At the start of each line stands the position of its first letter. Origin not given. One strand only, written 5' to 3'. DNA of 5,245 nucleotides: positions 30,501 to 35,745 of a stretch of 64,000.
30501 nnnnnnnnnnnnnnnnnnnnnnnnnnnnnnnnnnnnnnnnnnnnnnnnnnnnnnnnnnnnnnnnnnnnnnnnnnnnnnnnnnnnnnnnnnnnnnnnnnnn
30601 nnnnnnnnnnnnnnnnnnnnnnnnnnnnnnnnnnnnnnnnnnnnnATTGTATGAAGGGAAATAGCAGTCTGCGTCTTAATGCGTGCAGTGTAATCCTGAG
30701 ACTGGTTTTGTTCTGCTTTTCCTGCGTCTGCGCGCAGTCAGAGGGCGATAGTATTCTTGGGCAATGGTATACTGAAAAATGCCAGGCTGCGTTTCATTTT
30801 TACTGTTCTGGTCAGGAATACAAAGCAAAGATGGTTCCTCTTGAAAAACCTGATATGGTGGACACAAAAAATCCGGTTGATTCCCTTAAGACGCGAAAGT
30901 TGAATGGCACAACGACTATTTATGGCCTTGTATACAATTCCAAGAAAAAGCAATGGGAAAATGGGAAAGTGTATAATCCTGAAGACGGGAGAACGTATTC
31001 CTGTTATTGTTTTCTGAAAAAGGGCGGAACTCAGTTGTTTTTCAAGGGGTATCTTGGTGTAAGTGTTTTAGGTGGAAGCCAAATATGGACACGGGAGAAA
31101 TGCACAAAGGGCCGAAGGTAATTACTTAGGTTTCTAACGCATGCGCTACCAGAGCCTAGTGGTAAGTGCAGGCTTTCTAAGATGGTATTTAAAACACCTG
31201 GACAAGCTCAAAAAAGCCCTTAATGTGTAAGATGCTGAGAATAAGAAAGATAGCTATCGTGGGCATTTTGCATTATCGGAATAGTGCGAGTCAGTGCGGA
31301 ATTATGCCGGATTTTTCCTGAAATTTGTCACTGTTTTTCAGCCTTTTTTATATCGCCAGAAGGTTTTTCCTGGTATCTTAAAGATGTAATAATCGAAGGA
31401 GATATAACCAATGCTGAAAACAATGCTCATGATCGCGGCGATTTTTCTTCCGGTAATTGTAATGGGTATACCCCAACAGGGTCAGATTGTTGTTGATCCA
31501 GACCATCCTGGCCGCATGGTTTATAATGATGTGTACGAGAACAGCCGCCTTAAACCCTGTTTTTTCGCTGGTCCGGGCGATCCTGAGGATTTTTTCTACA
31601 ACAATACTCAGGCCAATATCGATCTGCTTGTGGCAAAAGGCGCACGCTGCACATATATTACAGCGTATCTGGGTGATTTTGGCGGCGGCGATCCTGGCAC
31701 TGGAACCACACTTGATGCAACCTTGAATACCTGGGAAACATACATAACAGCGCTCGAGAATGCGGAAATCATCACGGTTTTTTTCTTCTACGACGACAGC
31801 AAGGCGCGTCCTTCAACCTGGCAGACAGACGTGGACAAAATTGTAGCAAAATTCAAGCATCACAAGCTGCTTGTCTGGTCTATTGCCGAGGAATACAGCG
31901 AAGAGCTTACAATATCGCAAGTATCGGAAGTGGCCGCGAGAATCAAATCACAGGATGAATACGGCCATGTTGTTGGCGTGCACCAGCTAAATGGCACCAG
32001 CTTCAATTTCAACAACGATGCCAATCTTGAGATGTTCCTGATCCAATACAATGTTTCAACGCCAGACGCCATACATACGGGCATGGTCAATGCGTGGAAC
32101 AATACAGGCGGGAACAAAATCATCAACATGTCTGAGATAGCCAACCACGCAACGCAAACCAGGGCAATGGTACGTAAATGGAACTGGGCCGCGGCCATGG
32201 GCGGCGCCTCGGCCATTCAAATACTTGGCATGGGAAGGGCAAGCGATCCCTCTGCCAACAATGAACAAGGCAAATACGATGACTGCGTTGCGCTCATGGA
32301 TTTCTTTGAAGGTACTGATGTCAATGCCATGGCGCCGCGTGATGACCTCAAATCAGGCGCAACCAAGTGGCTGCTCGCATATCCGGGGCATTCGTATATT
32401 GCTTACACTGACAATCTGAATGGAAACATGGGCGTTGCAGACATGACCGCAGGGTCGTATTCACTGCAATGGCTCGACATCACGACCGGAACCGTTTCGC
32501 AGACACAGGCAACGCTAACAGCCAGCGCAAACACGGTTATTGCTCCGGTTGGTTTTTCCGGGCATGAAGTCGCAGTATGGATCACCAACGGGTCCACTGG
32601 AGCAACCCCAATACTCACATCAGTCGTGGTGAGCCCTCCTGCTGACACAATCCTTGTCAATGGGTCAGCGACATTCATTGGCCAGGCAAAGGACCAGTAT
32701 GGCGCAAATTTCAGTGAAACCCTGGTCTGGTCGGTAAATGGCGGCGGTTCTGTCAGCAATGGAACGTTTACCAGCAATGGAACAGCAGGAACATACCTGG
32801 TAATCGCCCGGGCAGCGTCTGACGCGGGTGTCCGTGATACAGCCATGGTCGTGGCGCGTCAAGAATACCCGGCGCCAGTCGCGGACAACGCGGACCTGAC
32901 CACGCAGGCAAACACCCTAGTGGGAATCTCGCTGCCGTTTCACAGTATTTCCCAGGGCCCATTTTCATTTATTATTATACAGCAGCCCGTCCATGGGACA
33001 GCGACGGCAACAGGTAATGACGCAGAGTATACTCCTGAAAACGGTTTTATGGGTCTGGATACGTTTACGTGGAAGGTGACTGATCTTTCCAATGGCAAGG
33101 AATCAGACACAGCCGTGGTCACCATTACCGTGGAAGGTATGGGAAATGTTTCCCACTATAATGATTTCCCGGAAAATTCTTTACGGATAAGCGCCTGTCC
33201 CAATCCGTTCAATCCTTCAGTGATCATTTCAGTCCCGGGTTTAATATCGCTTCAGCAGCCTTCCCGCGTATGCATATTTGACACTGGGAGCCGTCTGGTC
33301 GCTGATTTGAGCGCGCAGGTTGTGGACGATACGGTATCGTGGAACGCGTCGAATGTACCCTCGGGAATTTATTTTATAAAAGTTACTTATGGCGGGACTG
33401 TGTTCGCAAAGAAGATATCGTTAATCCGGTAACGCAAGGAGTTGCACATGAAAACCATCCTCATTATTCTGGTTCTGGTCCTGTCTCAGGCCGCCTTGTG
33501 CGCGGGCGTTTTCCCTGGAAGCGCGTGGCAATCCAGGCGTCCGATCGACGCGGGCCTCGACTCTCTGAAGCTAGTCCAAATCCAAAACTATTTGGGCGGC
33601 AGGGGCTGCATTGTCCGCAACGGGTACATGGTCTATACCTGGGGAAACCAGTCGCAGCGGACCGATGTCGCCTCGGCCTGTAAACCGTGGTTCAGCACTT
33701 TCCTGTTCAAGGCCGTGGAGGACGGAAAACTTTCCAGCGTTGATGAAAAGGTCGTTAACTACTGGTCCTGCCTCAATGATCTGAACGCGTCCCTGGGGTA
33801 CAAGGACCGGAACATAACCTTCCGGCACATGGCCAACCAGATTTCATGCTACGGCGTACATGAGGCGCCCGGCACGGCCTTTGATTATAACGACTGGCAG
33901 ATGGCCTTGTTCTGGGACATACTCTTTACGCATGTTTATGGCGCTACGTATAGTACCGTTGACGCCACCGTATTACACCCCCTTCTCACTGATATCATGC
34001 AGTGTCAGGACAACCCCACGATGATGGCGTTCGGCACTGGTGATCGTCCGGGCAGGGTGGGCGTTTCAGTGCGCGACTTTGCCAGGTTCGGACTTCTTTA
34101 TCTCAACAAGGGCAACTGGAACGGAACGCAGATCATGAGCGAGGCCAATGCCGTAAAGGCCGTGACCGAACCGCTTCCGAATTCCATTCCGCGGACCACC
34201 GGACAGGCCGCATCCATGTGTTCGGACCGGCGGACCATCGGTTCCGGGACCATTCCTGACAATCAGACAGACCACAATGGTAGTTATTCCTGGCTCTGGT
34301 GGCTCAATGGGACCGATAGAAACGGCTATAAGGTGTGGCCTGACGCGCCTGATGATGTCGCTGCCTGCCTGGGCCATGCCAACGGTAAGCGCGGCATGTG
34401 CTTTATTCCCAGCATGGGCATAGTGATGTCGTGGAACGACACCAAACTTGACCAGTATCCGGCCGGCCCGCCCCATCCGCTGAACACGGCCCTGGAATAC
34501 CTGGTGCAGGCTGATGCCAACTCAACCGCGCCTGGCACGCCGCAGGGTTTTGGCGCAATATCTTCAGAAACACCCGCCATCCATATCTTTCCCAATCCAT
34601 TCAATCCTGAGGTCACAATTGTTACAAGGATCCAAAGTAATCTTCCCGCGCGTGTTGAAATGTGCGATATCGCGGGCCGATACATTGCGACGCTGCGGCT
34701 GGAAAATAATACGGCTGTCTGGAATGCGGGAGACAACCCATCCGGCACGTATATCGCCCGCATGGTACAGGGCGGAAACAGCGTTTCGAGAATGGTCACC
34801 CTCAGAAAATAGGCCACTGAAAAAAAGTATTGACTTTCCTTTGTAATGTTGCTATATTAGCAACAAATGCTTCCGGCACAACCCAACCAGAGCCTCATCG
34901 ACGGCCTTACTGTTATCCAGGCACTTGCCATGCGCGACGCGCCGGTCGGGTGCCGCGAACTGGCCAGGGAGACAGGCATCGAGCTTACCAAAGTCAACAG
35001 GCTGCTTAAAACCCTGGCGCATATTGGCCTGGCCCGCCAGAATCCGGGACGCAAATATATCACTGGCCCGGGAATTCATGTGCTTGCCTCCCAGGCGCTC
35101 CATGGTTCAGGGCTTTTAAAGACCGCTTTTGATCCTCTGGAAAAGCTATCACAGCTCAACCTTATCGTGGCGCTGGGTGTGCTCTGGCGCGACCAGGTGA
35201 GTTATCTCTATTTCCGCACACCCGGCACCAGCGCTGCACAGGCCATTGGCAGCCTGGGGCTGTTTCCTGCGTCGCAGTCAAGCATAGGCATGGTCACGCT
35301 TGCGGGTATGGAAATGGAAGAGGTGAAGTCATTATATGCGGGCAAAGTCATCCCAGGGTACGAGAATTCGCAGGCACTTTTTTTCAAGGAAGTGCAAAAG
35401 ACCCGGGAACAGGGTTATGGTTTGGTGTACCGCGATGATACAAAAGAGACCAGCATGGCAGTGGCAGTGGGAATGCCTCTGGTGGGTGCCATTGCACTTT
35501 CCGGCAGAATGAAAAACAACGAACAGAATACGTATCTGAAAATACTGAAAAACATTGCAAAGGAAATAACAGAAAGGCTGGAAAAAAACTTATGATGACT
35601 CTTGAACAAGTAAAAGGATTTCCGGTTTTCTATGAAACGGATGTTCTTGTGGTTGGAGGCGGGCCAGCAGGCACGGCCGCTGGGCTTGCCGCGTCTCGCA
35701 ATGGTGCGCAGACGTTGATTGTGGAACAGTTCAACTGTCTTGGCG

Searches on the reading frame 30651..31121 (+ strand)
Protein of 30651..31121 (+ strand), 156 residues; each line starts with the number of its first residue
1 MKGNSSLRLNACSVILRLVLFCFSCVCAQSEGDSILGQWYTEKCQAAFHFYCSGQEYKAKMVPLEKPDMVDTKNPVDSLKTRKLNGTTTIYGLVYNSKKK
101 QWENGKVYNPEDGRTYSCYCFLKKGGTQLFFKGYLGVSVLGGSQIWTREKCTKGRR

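Call 50: search_protein_families(library=pfam, proteins=[window:30651-31121:+], max_evalue=0.01)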
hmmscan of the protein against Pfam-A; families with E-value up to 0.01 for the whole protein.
window:30651-31121:+ (156 aa): 1 family
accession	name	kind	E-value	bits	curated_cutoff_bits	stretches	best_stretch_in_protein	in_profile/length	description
PF09917.15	DUF2147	-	4.6e-27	95.3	27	1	37-148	1-112/112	Uncharacterized protein conserved in bacteria (DUF2147)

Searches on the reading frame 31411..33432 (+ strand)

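Call 52: search_protein_families(library=pfam, proteins=[window:31411-33432:+])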
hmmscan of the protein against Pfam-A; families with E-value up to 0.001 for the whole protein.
window:31411-33432:+ (673 aa): 2 families
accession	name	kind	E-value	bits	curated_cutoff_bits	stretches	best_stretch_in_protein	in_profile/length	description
PF17963.7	Big_9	-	5.6e-09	37.2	23.6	1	488-573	3-89/89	Bacterial Ig domain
PF18962.6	Por_Secre_tail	-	1.1e-07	32.4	27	1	597-669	3-73/75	Secretion system C-terminal sorting domain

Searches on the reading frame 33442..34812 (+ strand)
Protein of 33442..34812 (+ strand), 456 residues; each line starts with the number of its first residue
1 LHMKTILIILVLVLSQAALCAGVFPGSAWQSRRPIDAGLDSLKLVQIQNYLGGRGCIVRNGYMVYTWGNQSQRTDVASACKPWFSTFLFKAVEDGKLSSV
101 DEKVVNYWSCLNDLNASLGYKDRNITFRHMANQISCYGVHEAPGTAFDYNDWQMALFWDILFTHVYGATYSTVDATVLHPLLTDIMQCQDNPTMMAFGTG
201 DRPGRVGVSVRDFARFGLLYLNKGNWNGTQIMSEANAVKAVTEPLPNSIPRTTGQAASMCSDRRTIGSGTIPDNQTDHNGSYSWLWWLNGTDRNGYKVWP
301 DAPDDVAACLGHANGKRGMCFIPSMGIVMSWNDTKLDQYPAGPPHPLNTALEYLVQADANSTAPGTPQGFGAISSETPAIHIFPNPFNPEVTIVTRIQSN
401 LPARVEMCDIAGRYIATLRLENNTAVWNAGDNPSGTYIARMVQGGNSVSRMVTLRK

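Call 52: search_protein_families(library=pfam, proteins=[window:33442-34812:+])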
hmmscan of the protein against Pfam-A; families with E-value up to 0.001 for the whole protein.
window:33442-34812:+ (456 aa): 2 families
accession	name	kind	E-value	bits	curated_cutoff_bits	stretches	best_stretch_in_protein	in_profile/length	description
PF18962.6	Por_Secre_tail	-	4.1e-06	27.4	27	1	382-449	1-71/75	Secretion system C-terminal sorting domain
PF00144.29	Beta-lactamase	-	3.6e-05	23.5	27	1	52-186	16-182/329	Beta-lactamase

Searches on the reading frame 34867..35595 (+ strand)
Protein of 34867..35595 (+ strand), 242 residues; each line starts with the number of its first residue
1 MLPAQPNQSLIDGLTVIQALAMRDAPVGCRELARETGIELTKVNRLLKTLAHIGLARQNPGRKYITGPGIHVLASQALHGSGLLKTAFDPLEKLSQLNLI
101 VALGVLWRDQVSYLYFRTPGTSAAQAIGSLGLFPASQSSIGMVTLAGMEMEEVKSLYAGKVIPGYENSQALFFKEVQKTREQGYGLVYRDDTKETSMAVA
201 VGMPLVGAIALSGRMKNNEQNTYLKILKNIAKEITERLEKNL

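Call 52: search_protein_families(library=pfam, proteins=[window:34867-35595:+])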
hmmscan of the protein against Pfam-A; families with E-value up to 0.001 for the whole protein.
window:34867-35595:+ (242 aa): 3 families
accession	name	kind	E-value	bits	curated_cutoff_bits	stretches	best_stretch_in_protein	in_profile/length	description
PF09339.16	HTH_IclR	-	1.7e-09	37.8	22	1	13-60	5-52/52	IclR helix-turn-helix domain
PF01614.24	IclR_C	-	1e-06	28.9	24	1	76-234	2-172/174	Bacterial transcriptional regulator IclR C-terminal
PF01978.25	TrmB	-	0.00072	19.8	25.6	0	25-65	21-61/68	Sugar-specific transcriptional regulator TrmB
